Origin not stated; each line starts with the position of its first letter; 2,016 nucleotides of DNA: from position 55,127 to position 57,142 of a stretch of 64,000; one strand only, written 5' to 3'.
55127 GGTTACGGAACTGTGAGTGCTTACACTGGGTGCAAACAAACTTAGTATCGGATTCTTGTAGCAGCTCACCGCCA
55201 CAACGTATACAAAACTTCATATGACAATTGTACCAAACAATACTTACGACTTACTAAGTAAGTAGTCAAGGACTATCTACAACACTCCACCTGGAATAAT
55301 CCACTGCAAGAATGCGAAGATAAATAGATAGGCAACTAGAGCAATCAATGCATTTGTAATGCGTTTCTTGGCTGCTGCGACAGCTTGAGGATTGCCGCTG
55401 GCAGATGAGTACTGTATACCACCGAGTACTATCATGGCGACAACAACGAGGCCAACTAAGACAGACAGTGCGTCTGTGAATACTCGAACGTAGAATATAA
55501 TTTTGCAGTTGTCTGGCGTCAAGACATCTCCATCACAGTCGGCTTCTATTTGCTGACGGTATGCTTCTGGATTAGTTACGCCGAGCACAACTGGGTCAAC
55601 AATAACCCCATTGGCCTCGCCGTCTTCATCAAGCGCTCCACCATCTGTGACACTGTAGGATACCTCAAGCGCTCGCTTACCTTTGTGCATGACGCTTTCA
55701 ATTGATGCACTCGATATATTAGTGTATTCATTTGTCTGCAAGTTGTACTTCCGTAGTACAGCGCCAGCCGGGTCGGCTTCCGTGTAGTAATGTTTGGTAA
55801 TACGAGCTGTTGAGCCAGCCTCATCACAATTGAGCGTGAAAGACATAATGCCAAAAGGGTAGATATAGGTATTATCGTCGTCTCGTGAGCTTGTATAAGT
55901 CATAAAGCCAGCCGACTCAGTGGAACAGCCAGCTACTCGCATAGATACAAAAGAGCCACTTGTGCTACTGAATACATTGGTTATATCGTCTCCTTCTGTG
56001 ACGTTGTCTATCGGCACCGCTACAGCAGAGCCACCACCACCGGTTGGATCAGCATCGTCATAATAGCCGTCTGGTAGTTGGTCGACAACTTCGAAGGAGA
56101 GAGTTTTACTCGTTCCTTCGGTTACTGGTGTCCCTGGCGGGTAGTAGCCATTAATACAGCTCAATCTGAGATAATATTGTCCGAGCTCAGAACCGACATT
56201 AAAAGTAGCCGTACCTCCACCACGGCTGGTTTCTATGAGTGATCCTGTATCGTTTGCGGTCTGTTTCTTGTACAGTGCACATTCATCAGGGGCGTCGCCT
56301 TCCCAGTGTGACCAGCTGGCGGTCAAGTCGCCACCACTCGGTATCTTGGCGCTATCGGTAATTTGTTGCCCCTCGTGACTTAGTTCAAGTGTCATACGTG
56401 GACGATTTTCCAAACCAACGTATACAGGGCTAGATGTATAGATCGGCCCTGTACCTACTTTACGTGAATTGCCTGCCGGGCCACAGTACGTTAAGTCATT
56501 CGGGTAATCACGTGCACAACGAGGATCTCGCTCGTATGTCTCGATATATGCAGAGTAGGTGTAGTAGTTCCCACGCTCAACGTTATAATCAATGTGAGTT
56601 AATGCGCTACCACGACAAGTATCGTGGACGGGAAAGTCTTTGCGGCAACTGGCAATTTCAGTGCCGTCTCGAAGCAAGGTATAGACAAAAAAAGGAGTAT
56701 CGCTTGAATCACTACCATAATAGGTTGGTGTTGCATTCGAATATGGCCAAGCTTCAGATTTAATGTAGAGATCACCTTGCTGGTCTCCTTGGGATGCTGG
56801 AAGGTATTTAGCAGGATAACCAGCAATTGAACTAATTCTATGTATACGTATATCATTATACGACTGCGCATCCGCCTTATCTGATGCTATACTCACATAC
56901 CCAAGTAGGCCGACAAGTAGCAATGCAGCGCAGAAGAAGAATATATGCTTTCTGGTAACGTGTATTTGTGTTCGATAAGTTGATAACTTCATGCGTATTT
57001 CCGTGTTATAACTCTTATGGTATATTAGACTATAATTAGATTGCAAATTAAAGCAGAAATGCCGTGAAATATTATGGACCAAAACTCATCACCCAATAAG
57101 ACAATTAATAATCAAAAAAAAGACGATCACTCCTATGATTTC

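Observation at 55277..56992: Large extracellular domain fused to a T4SS-pilin-like C-terminal hairpin, unlinked from the secretion locus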

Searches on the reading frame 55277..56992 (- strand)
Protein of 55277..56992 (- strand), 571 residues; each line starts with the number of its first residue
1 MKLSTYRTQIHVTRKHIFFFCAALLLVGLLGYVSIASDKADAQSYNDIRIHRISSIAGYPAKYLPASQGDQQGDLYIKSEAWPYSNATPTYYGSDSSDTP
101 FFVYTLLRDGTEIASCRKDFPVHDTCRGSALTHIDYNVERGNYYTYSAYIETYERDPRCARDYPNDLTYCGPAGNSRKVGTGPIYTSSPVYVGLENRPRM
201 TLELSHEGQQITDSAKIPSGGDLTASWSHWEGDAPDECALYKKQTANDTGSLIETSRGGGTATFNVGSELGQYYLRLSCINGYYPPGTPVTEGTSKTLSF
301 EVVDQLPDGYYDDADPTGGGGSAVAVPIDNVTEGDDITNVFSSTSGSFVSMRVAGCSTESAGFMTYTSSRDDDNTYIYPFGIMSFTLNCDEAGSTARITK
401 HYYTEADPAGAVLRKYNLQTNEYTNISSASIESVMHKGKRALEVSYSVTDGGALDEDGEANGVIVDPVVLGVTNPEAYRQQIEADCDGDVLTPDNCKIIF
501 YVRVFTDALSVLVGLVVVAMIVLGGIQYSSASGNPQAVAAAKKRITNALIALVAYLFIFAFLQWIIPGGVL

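Call 5: search_protein_families(library=pfam, proteins=[window:55277-56992:-], max_evalue=10)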
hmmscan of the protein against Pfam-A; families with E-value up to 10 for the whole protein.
window:55277-56992:- (571 aa): 5 families
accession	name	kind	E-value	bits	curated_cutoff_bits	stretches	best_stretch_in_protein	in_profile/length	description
PF18895.5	T4SS_pilin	-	4.9e-09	36.6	26.6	1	505-565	12-71/71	Type IV secretion system pilin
PF19607.4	DUF6112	-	0.074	13.3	25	1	503-565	17-78/88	Family of unknown function (DUF6112)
PF08329.16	ChitinaseA_N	-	0.11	12.6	21.2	1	202-279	19-91/133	Chitinase A, N-terminal domain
PF02203.21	TarH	-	0.14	12.5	25.2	1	17-56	15-54/177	Tar ligand binding domain homologue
PF15872.10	SRTM1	-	0.32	11.6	27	1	497-550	37-89/103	Serine-rich and transmembrane domain-containing protein 1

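Call 6: search_protein_families(library=ncbifam, proteins=[window:55277-56992:-], max_evalue=10)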
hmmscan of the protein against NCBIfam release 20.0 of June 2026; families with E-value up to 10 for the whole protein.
window:55277-56992:- (571 aa): 3 families
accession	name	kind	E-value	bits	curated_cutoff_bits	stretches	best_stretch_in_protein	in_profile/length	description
NF041766.1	choice_anch_U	domain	9.3e-19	68.1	32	1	375-472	4-92/92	choice-of-anchor U domain-containing protein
NF045849.1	ICE_MMCAP2_0565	equivalog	2.8e-06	26.9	40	1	501-566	12-77/80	Mbov_0395 family pilin-like conjugal transfer protein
NF033801.3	NprX_fam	subfamily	0.24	11.3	33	1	516-530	11-25/42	NprX family peptide pheromone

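Call 9: find_homologous_proteins(query=window:55277-56992:-)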
Query window:55277-56992:- (571 aa): 9 proteins with E <= 0.001 among 8000 candidates.
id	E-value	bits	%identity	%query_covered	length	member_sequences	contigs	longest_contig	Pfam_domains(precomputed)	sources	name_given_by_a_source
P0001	0.0e+0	1309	100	100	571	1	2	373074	PF18895.6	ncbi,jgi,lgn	-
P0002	2.2e-194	665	53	98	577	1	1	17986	PF18895.6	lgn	-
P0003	3.2e-70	255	35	86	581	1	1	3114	PF18895.6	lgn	-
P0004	1.5e-25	108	35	33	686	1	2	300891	PF25788.3,PF06119.20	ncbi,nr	ncbi:MAG TPA: choice-of-anchor U domain-containing protein [Candidatus Saccharimonadales bacterium]|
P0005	1.4e-19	88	37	28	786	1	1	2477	PF25059.2,PF13385.14,PF25788.3,PF00041.28,PF16656.12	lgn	-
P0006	2.3e-15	74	40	23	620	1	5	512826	PF25564.1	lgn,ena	-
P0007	1.5e-14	72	40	23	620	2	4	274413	PF25564.1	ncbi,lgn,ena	-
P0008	3.5e-14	70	39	23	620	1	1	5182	PF25564.1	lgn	-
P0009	4.2e-12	64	45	18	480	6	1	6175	PF13385.14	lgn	-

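Call 11: find_encoding_contigs(protein=P0002, flank=10000, max_places=3)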
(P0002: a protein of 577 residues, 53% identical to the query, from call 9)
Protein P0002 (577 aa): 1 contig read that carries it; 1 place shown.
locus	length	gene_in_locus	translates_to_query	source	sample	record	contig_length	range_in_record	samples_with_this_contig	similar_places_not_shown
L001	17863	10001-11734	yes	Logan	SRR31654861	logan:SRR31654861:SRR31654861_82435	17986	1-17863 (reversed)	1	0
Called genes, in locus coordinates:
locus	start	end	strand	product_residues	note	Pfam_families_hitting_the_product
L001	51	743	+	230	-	-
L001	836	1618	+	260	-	-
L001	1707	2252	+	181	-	PF03352:Adenine_glyco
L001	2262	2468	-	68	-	-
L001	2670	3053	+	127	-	-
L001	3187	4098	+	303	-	-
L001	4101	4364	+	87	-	-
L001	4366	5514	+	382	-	PF00989:PAS, PF08448:PAS_4, PF13426:PAS_9, PF00512:HisKA, PF02518:HATPase_c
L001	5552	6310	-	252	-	PF01978:TrmB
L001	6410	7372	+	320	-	PF01209:Ubie_methyltran, PF08003:Methyltransf_9 (faint), PF13489:Methyltransf_23, PF05148:Methyltransf_8 (weak), PF08241:Methyltransf_11, PF08242:Methyltransf_12, PF13649:Methyltransf_25, PF13847:Methyltransf_31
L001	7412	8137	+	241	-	PF03575:Peptidase_S51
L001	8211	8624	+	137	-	PF01740:STAS, PF13466:STAS_2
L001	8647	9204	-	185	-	-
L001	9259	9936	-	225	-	-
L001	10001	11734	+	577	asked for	PF18895:T4SS_pilin (weak)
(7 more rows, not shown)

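Call 16: find_encoding_contigs(protein=P0001, flank=10000, max_places=3)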
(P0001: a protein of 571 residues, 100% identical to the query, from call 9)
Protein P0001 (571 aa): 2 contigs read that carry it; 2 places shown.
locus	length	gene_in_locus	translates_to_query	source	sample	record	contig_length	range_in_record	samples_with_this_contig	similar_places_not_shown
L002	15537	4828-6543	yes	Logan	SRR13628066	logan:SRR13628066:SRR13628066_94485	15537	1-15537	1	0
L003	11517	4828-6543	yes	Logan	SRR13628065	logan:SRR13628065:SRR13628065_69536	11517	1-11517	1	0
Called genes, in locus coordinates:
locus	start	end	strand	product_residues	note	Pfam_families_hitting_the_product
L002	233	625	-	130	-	-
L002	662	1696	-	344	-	PF00483:NTP_transferase, PF12804:NTP_transf_3 (weak)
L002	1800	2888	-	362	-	PF13439:Glyco_transf_4, PF20706:GT4-conflict (weak), PF00534:Glycos_transf_1, PF13692:Glyco_trans_1_4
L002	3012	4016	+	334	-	PF01210:NAD_Gly3P_dh_N, PF03446:NAD_binding_2 (weak), PF07479:NAD_Gly3P_dh_C, PF20618:GPD_NAD_C_bact (weak)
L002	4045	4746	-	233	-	-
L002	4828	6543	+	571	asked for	PF18895:T4SS_pilin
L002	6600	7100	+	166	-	PF00293:NUDIX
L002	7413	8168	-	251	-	PF08282:Hydrolase_3, PF03332:PMM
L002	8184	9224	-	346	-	PF00483:NTP_transferase, PF12804:NTP_transf_3, PF22640:ManC_GMP_beta-helix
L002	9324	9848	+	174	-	PF01050:MannoseP_isomer (weak)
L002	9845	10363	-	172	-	PF00293:NUDIX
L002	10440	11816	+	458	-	PF01262:AlaDh_PNT_C (weak), PF02737:3HCDH_N (weak), PF03446:NAD_binding_2 (faint), PF03721:UDPG_MGDP_dh_N, PF03807:F420_oxidored (faint), PF00984:UDPG_MGDP_dh, PF03720:UDPG_MGDP_dh_C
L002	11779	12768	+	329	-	PF00535:Glycos_transf_2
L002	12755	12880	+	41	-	-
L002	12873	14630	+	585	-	PF03600:CitMHS, PF02080:TrkA_C, PF00939:Na_sulph_symp, PF03600:CitMHS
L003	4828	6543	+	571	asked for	PF18895:T4SS_pilin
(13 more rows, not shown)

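Call 18: find_encoding_contigs(protein=P0003, flank=10000, max_places=3)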
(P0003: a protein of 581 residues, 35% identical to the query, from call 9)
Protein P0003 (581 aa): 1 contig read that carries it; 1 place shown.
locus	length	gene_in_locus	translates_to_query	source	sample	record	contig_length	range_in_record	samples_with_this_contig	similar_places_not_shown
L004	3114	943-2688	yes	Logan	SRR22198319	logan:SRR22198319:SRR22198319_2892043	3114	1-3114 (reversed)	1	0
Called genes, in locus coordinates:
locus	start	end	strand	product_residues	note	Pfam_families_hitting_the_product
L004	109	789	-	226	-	-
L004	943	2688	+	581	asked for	PF18895:T4SS_pilin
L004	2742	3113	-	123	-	?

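Call 28: find_related_loci(query=window:55277-56992:-, collection=genome_contigs, flank=10000)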
Query window:55277-56992:- (571 aa) in genome_contigs; peptide patterns used: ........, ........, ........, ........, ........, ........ (x = any residue, [..] = any of these).
38 stretches matched a pattern, but none encodes a relative of the query by tblastn (E <= 1e-3).

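Call 37: predict_structure(alignment_id=A1)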
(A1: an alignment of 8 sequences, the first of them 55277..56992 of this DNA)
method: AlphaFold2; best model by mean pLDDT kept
length: 571 residues; sequences in the alignment: 8
mean_pLDDT: 63.1   pTM: 0.33
mean pLDDT of the five models: 63.1, 62.3, 60.8, 60.6, 58.5
residues with pLDDT >= 90: 23; 70-90: 214; 50-70: 184; < 50: 150
segments of 3 or more residues with pLDDT < 50: 1-15, 33-97, 121-125, 127-129, 193-196, 283-293, 312-335, 365-371, 477-485, 567-571
pLDDT, mean of each block of 10 residues (from residue 1): 38 48 60 40 35 32 30 37 41 45 70 64 47 54 61 66 59 65 59 53 79 77 86 72 74 83 87 82 45 64 75 32 28 49 59 79 51 69 80 90 77 85 87 75 90 84 85 61 49 57 68 74 73 67 76 75 54 32
secondary structure, 60 per line:
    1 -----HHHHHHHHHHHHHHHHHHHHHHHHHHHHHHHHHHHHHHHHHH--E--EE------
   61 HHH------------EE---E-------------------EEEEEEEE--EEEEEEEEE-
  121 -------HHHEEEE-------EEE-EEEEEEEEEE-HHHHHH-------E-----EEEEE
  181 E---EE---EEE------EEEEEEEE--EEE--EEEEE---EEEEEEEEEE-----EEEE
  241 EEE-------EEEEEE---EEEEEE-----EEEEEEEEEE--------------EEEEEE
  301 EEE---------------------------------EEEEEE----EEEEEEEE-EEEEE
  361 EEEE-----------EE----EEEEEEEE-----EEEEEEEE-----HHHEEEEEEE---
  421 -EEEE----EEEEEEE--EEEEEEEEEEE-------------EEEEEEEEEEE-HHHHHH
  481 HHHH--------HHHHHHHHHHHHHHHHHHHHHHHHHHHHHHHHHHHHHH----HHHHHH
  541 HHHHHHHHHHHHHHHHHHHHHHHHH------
elements in order: H6-47 E101-108 E111-119 E131-134 E142-144 E146-155 H157-162 E176-181 E190-192 E199-206 E209-211 E214-218 E222-231 E237-243 E251-256 E260-265 E271-280 E295-303 E337-342 E347-354 E356-364 E382-389 E395-402 E411-417 E422-425 E430-436 E439-449 E463-473 H475-484 H493-530 H535-565

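Call 45: fold_search(model_id=the predicted structure, library=pdb)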
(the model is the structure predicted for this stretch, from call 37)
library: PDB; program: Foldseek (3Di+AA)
matches with E <= 10: 1975; with E <= 0.001: 14
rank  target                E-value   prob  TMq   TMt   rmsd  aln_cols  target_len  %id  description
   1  8xei_A                6.0e-05  0.75  0.11  0.08  27.8       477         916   11  Cryo-EM structure of integrin ITGAV/ITGB3 complex, conformation 1 (released 2024-12-18)
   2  6avq_A                1.4e-04  0.60  0.11  0.07  25.2       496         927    9  The Therapeutic Antibody LM609 Selectively Inhibits Ligand Binding to Human alpha-V beta-3 Integrin via Steric Hindran (released 2017-11-01)
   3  9bfp_A                2.0e-04  0.97  0.15  0.09  17.4       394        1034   10  Cryo-EM structure of Sevenless extracellular domain (monomer) (released 2025-01-29)
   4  6avr_A                2.5e-04  0.63  0.12  0.08  26.8       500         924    9  Human alpha-V beta-3 Integrin (intermediate conformation) in complex with the therapeutic antibody LM609 (released 2017-11-01)
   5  8zdg_A                2.8e-04  0.57  0.12  0.09  27.8       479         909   10  Cryo-EM structure of the integrin avb3 with CWHM-12, conformation 1 (released 2025-10-22)
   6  7k0z_A                3.3e-04  0.91  0.16  0.23  18.4       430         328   10  Marsupial T cell receptor Spl_157 (released 2021-03-24)
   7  2ny7_H                7.0e-04  0.94  0.14  0.27  14.2       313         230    7  HIV-1 gp120 Envelope Glycoprotein Complexed with the Broadly Neutralizing CD4-Binding-Site Antibody b12 (released 2007-02-06)
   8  6x4t_C                7.0e-04  0.90  0.11  0.24  14.8       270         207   10  Crystal structure of ICOS-L in complex with Prezalumab and VNAR domain (released 2020-10-14)
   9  7exk_A                7.4e-04  1.00  0.14  0.33   7.9       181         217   14  An AA9 LPMO of Ceriporiopsis subvermispora (released 2022-05-04)
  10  2zjs_H                8.3e-04  0.90  0.12  0.26  15.2       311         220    9  Crystal Structure of SecYE translocon from Thermus thermophilus with a Fab fragment (released 2008-10-14)
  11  8t1g_J                8.7e-04  0.89  0.13  0.26  13.3       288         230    9  The crystal structure of hemagglutinin form a h7n9 influenza virus (a/shanghai/1/2013) in complex with antibody 1E11 (released 2024-05-29)
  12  1fyh_B                9.2e-04  1.00  0.18  0.40   8.7       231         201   10  1:1 COMPLEX BETWEEN AN INTERFERON GAMMA SINGLE-CHAIN VARIANT AND ITS RECEPTOR (released 2000-10-11)
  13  4i18_A                9.7e-04  0.98  0.14  0.31  12.6       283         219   10  Crystal structure of human prolactin receptor complexed with Fab fragment (released 2013-11-20)
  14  1ypz_F                9.7e-04  0.91  0.14  0.27  14.3       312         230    8  Immune receptor (released 2005-04-12)
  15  7bnv_H                1.1e-03  0.92  0.13  0.26  13.1       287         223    8  Crystal Structure of the SARS-CoV-2 Receptor Binding Domain in Complex with Antibody ION-300 (released 2021-11-17)
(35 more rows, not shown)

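Call 65: search_protein_families(library=pfam, proteins=[P0004, P0005, P0006, P0002, P0003], max_evalue=1)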
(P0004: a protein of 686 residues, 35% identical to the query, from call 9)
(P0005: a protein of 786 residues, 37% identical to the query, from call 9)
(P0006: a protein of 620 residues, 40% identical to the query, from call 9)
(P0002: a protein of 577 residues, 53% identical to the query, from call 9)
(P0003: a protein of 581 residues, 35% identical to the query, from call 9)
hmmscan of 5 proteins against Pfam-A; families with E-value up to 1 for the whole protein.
P0004 (686 aa): 5 families
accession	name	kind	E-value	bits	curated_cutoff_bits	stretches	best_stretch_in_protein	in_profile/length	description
PF25788.1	Ig_Rha78A_N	-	1.9e-09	38.2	27.4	2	272-345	20-101/105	Rha78A-like, N-terminal immunoglobulin domain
PF06119.19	NIDO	-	5.5e-06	26.9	25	1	88-139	5-53/186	Nidogen-like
PF24489.1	Ig_J_second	-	0.01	16.3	27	0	307-337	55-86/105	Tip attachment protein J second Ig-like domain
PF16656.11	Pur_ac_phosph_N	-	0.019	16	30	1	315-345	66-93/93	Purple acid Phosphatase, N-terminal domain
PF01272.25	GreA_GreB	-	0.13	12.7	26.9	1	384-418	14-48/77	Transcription elongation factor, GreA/GreB, C-term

P0005 (786 aa): 13 families
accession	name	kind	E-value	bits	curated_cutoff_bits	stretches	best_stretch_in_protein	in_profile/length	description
PF00041.27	fn3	-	3.3e-18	66.1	25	2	374-461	3-82/84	Fibronectin type III domain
PF13385.13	Laminin_G_3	-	7.4e-18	65.6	27.6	1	111-269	3-150/151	Concanavalin A-like lectin/glucanases superfamily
PF25788.1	Ig_Rha78A_N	-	1.3e-06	29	27.4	1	381-462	14-99/105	Rha78A-like, N-terminal immunoglobulin domain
PF16656.11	Pur_ac_phosph_N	-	1.9e-06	28.8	30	2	379-450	6-83/93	Purple acid Phosphatase, N-terminal domain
PF25059.1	FN3_DSCAM-DSCAML_C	-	7.7e-06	26.6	39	1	396-458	14-75/89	DSCAM/DSCAML C-terminal Fn3-like domain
PF06439.18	3keto-disac_hyd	-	0.0033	17.9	26.8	1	160-223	101-151/187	3-keto-disaccharide hydrolase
PF02018.23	CBM_4_9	-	0.0063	17.3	25.9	0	509-557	33-81/136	Carbohydrate binding domain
PF22633.2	F5_F8_type_C_2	-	0.018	16.1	27.8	1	374-433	23-79/91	NedA-like, galactose-binding domain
PF14292.12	SusE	-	0.018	15.6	25.2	1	366-450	14-86/106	SusE outer membrane protein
PF15232.11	DUF4585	-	0.029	14.9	27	1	597-630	26-59/73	Domain of unknown function (DUF4585)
PF16655.11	PhoD_N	-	0.031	15.3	30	0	431-449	62-80/90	PhoD-like phosphatase, N-terminal domain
PF00754.31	F5_F8_type_C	-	0.048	14.2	28.2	1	396-430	59-95/127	F5/8 type C domain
PF24801.1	FNIII-A_GpJ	-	0.2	12.2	27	0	291-322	44-75/126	Tip attachment protein J,FNIII-A domain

P0006 (620 aa): 1 family
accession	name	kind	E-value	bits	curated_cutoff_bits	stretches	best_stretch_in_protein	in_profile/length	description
PF25564.1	DUF7933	-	4.7e-11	43.1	26.5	1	298-402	15-122/123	Domain of unknown function (DUF7933)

P0002 (577 aa): 1 family
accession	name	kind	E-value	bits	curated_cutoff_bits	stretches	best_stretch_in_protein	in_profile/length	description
PF18895.5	T4SS_pilin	-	1e-06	29.1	26.6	1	512-571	13-71/71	Type IV secretion system pilin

P0003 (581 aa): 2 families
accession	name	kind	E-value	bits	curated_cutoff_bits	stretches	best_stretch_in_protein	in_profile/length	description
PF18895.5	T4SS_pilin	-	2.4e-07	31.2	26.6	1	509-575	5-70/71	Type IV secretion system pilin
PF15999.10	DUF4774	-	0.35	11.1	25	0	443-464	2-25/56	Domain of unknown function (DUF4774)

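Call 80: search_protein_families(library=ncbifam, proteins=[P0002, P0003, P0004, P0006], max_evalue=0.1)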
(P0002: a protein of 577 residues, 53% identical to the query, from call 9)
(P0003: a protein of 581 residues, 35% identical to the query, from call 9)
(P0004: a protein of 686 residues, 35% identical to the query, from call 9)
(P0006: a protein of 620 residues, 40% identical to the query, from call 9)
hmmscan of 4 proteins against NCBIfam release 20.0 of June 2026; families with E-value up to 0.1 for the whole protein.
P0002 (577 aa): 2 families
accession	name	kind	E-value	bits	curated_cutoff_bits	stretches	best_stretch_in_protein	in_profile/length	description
NF041766.1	choice_anch_U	domain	8.4e-18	65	32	1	379-476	3-91/92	choice-of-anchor U domain-containing protein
NF045849.1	ICE_MMCAP2_0565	equivalog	1.5e-06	27.8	40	1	504-572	9-77/80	Mbov_0395 family pilin-like conjugal transfer protein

P0003 (581 aa): 2 families
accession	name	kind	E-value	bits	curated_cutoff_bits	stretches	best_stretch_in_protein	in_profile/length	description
NF041766.1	choice_anch_U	domain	1e-17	64.7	32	1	355-453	3-92/92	choice-of-anchor U domain-containing protein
NF045849.1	ICE_MMCAP2_0565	equivalog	0.0003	20.4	40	1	523-579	23-79/80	Mbov_0395 family pilin-like conjugal transfer protein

P0004 (686 aa): 1 family
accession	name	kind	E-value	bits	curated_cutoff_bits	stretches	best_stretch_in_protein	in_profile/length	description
NF041766.1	choice_anch_U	domain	1.1e-19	71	32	1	552-648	3-91/92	choice-of-anchor U domain-containing protein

P0006 (620 aa): 1 family
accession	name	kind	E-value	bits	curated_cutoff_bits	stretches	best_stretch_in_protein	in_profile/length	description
NF041766.1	choice_anch_U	domain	2.1e-18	66.9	32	1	476-571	3-92/92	choice-of-anchor U domain-containing protein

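Call 81: fold_search(model_id=the predicted structure, library=viral)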
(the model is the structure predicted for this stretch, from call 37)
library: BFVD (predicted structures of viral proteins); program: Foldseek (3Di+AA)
matches with E <= 10: 945; with E <= 0.001: 48
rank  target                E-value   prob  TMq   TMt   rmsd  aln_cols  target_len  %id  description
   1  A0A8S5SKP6            3.5e-07  1.00  0.14  0.16  35.3       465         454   11  Uncharacterized protein [Siphoviridae sp. ctrCN24]
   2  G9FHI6                1.0e-06  1.00  0.16  0.08  28.0       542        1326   12  (no name in the UniProt tables at hand)
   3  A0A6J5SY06            7.5e-06  0.96  0.12  0.06  22.6       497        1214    8  Fibronectin type III [uncultured Caudovirales phage]
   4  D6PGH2                8.3e-06  0.97  0.16  0.17  20.9       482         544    9  (no name in the UniProt tables at hand)
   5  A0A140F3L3            1.2e-05  0.97  0.15  0.17  16.0       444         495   10  Uncharacterized protein [Pyrobaculum filamentous virus 1]
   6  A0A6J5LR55            1.3e-05  0.96  0.15  0.17  28.6       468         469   11  Concanavalin A-like lectin/glucanases superfamily [uncultured Caudovirales phage]
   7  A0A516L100            2.3e-05  0.99  0.15  0.12  26.8       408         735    9  (no name in the UniProt tables at hand)
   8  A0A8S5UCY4            2.6e-05  0.98  0.12  0.13  17.0       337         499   13  Uncharacterized protein [Siphoviridae sp. ctgN495]
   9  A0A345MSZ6            2.8e-05  0.99  0.14  0.16  23.9       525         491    8  Uncharacterized protein [crAssphage sp. isolate ctbg_1]
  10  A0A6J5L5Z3            3.1e-05  1.00  0.12  0.15  14.4       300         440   11  Uncharacterized protein [uncultured Caudovirales phage]
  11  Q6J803                3.4e-05  0.94  0.17  0.09  26.8       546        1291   10  Pas28 [Actinoplanes phage phiAsp2]
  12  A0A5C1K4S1            3.8e-05  0.97  0.19  0.15  28.4       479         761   12  (no name in the UniProt tables at hand)
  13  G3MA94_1              4.0e-05  0.91  0.14  0.10  19.6       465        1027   13  Gp353 [Bacillus phage G]
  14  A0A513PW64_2          4.3e-05  0.99  0.13  0.07  21.9       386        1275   10  Big-1 domain-containing protein [Vibrio phage 2 TSL-2019]
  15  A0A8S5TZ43            4.3e-05  0.99  0.12  0.19  15.7       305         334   13  Uncharacterized protein [Siphoviridae sp. ctnPP24]
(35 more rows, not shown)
